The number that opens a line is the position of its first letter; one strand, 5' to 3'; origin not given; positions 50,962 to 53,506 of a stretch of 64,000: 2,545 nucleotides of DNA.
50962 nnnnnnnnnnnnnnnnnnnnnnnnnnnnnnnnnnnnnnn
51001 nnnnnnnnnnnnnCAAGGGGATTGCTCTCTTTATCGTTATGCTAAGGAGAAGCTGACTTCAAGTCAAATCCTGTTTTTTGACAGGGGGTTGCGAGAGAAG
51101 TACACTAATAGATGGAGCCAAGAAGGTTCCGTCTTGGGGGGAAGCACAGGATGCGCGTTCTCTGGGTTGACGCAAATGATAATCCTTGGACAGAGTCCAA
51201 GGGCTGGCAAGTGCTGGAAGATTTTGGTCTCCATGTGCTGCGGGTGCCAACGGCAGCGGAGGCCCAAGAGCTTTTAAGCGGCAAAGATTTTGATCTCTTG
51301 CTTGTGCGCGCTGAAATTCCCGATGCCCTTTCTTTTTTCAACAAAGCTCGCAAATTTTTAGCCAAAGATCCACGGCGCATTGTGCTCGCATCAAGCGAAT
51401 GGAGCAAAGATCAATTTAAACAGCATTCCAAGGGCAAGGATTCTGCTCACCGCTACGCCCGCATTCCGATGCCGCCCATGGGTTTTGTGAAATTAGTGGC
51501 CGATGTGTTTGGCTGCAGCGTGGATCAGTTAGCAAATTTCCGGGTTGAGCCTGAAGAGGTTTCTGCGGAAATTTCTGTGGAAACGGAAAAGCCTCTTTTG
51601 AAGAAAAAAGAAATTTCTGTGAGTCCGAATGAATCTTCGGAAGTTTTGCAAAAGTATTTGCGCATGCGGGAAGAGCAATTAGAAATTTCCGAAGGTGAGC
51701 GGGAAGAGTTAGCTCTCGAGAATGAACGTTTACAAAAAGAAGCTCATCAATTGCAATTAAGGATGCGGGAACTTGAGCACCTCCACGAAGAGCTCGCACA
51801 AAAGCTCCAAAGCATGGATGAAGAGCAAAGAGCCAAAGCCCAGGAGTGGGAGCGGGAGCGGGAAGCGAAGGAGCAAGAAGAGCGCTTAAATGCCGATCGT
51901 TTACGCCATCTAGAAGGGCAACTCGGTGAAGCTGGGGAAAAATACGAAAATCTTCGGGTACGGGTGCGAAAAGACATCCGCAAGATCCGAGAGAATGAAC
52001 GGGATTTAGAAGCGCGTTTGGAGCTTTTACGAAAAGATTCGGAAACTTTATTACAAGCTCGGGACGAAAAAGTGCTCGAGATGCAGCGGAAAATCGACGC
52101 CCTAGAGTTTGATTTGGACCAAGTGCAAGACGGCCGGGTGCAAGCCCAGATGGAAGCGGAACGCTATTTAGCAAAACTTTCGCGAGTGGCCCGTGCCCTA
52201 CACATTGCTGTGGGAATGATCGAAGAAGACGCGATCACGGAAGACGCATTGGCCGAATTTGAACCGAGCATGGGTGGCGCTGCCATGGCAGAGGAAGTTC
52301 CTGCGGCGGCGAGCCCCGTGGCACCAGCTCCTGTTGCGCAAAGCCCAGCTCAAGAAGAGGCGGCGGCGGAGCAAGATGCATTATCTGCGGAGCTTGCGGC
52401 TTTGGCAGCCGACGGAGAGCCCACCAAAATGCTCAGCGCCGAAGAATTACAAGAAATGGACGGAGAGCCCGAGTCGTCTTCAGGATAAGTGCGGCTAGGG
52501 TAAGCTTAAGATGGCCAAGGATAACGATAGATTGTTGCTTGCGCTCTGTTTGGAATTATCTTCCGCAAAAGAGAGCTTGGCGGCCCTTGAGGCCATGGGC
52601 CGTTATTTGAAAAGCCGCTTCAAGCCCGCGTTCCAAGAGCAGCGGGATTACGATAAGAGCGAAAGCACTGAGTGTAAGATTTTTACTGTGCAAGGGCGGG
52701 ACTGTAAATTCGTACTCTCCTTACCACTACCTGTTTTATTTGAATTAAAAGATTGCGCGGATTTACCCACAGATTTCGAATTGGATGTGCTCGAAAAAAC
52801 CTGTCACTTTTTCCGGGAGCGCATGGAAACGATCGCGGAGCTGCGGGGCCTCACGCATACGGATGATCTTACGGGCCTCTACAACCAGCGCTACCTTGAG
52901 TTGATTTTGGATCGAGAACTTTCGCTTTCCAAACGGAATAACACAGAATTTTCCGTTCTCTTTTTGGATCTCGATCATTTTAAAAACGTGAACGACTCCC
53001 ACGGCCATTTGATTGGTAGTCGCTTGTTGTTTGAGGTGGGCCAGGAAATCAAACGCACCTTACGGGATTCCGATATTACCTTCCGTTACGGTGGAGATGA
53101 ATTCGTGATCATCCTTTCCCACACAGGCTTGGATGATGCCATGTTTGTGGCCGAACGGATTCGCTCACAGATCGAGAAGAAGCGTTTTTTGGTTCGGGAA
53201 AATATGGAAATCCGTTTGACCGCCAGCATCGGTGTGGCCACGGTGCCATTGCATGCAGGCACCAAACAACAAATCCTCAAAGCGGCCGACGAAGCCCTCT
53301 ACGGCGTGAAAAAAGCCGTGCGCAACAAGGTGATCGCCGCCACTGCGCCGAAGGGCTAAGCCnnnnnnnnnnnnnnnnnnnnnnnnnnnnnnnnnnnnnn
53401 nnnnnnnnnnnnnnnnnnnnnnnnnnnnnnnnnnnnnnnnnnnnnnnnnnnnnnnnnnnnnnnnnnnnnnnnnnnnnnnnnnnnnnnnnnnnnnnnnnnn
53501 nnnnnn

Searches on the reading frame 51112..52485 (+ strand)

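Call 4: search_protein_families(library=pfam, proteins=[window:51112-52485:+], max_evalue=0.1)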
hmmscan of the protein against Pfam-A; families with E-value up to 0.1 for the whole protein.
window:51112-52485:+ (458 aa): 1 family
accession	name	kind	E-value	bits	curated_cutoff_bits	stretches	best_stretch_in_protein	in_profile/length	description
PF09789.14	CC149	-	0.013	15.3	30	1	185-371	6-187/316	Coiled-coil domain-containing protein 149-A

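Call 5: search_protein_families(library=ncbifam, proteins=[window:51112-52485:+], max_evalue=0.1)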
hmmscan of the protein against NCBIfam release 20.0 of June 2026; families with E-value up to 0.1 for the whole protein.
window:51112-52485:+ (458 aa): 4 families
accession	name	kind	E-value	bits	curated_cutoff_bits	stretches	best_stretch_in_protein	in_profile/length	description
TIGR02168.1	SMC_prok_B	equivalog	0.00068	17.5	567.35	1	174-362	246-436/1181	chromosome segregation protein SMC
NF033930.1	pneumo_PspA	exception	0.019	13.7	850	1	156-425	153-407/659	pneumococcal surface protein A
TIGR02169.1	SMC_prok_A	equivalog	0.028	12.1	729.4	1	173-360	315-504/1165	chromosome segregation protein SMC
NF045780.1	TrlF_fam_ATP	equivalog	0.063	12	350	1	140-340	535-733/944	TrlF family AAA-like ATPase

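Call 43: search_protein_families(library=pfam, proteins=[window:51112-52485:+], max_evalue=0.01)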
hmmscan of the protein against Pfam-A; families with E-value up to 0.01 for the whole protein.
window:51112-52485:+ (458 aa): 0 families

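Call 86: search_protein_families(library=padloc, proteins=[window:51112-52485:+], max_evalue=0.01)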
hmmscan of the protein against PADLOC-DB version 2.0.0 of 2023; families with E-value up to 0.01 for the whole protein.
window:51112-52485:+ (458 aa): 2 families
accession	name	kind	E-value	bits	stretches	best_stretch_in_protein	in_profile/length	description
PDLC00580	JetC3|JetC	-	0.0016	14.7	1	174-355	203-834/1068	DUF3584 domain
PDLC00551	JetC2|JetC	-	0.0078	12.1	0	202-387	272-464/1365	DUF3584 domain; MukB-like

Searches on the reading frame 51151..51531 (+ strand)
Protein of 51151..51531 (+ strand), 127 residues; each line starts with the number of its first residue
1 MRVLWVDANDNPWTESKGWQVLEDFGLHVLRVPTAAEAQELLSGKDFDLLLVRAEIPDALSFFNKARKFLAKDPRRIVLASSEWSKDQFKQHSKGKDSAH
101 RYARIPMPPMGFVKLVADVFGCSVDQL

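Call 59: search_protein_families(library=pfam, proteins=[window:51151-51531:+], max_evalue=10)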
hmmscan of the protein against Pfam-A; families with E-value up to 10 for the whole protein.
seq(127 aa): 1 family
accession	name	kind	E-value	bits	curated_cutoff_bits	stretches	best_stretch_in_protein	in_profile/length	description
PF13351.11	DUF4099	-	0.26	12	22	1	19-72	8-60/82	Protein of unknown function (DUF4099)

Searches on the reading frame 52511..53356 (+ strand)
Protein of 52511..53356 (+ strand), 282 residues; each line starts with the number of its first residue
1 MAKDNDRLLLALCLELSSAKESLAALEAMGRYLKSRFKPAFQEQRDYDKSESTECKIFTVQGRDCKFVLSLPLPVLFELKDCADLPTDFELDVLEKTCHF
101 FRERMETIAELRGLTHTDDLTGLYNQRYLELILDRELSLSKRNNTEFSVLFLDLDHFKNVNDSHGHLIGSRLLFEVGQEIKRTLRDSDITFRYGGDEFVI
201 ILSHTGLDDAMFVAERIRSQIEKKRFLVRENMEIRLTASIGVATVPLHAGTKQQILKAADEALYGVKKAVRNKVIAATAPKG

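Call 4: search_protein_families(library=pfam, proteins=[window:52511-53356:+], max_evalue=0.1)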
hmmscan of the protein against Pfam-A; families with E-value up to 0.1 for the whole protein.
window:52511-53356:+ (282 aa): 2 families
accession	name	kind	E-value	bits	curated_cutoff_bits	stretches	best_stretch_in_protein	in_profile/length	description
PF00990.26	GGDEF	-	4.4e-47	160.3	23.8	1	116-273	2-161/161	Diguanylate cyclase, GGDEF domain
PF17853.6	GGDEF_2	-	0.077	13.7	24.5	0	169-234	34-87/116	GGDEF-like domain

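Call 5: search_protein_families(library=ncbifam, proteins=[window:52511-53356:+], max_evalue=0.1)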
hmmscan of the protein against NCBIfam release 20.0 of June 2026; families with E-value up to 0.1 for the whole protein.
window:52511-53356:+ (282 aa): 22 families
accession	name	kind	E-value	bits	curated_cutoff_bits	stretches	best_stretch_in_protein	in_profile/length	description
TIGR00254.1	GGDEF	domain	1.8e-53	180.7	37.4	1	114-276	4-166/168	diguanylate cyclase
NF007135.0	PRK09581.1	equivalog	6.9e-47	160.3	474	1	114-277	291-455/457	PleD family two-component system response regulator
NF038266.1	diguan_SiaD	equivalog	2.5e-43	148.3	290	1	107-274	86-252/252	biofilm regulation diguanylate cyclase SiaD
NF007380.0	PRK09894.1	equivalog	1.7e-42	145.8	256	1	98-277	110-287/296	diguanylate cyclase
NF041606.1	dguan_cyc_DgcA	equivalog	2.6e-39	135.1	370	1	110-276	173-338/340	diguanylate cyclase DgcA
NF047654.1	DiguCycDgcRLepto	equivalog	3.8e-39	134.4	500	1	107-275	124-294/295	diguanylate cyclase DgcR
NF007423.1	PRK09966.1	equivalog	5.7e-38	130.8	325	1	109-267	233-390/390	diguanylate cyclase DgcN/YfiN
NF051473.1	DigCycDgcsShew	equivalog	3.9e-35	121.6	400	1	117-273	137-287/291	diguanylate cyclase DgcS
NF007599.0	PRK10245.1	equivalog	5.1e-34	117.3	402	1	110-275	205-368/371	diguanylate cyclase AdrA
NF011955.1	PRK15426.1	equivalog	3.7e-33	114.5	408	1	116-277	399-561/564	cellulose biosynthesis regulator diguanylate cyclase DgcQ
NF007298.0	PRK09776.1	equivalog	2.1e-31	108.7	1135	1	116-274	685-842/1111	diguanylate cyclase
NF007474.0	PRK10060.1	equivalog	1.5e-30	106.1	782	1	108-273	230-391/663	cyclic di-GMP phosphodiesterase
NF040885.1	diguan_DgcJ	equivalog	3.6e-28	98.6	500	1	98-271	324-490/493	diguanylate cyclase DgcJ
NF045675.1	PhdiestaseDibA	equivalog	4.5e-28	98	980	1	109-272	197-359/623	phosphodiesterase DibA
NF047872.1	GGDEF_GdpS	equivalog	1.2e-27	97.1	400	1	116-275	188-348/355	GGDEF domain-containing protein GdpS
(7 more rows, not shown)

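Call 86: search_protein_families(library=padloc, proteins=[window:52511-53356:+], max_evalue=0.01)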
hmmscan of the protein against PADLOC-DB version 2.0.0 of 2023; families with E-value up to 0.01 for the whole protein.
window:52511-53356:+ (282 aa): 0 families
